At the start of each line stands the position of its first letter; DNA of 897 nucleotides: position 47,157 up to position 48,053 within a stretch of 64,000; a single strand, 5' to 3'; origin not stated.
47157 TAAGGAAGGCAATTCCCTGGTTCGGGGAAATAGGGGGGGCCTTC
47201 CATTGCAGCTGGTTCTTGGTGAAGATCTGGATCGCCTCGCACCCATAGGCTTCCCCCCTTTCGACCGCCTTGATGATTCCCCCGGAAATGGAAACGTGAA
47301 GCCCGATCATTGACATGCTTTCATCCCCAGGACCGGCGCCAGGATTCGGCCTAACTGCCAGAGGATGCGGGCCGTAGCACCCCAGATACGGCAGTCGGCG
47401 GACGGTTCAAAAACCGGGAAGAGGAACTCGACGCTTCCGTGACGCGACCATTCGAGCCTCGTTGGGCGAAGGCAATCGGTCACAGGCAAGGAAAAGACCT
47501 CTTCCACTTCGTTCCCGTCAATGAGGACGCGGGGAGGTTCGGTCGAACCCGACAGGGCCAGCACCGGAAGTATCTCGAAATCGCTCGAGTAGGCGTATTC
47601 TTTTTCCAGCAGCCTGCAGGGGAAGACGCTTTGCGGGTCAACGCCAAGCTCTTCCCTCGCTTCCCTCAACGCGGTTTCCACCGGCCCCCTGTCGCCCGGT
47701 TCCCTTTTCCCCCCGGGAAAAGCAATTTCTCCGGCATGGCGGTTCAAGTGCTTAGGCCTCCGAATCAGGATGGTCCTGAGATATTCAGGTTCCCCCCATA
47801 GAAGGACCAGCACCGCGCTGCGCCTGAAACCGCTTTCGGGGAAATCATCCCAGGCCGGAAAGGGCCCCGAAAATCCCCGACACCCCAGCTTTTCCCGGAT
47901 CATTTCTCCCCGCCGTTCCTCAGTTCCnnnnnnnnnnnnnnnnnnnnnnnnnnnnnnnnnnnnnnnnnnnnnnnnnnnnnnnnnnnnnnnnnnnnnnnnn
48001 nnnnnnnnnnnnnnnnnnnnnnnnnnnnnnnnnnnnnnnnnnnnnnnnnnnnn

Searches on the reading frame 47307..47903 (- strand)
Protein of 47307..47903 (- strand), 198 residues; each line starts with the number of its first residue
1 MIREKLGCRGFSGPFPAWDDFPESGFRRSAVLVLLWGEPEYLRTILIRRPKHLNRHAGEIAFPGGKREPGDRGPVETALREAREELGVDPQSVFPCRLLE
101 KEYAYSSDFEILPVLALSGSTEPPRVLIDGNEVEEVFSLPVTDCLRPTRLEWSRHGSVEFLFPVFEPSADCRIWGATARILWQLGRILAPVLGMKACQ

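Call 34: search_protein_families(library=pfam, proteins=[window:47307-47903:-], max_evalue=0.0001)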
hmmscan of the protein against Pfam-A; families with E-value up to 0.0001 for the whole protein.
window:47307-47903:- (198 aa): 1 family
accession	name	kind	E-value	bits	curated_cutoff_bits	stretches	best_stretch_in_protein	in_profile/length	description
PF00293.34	NUDIX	-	1.9e-13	51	21.1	1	27-148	2-122/134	NUDIX domain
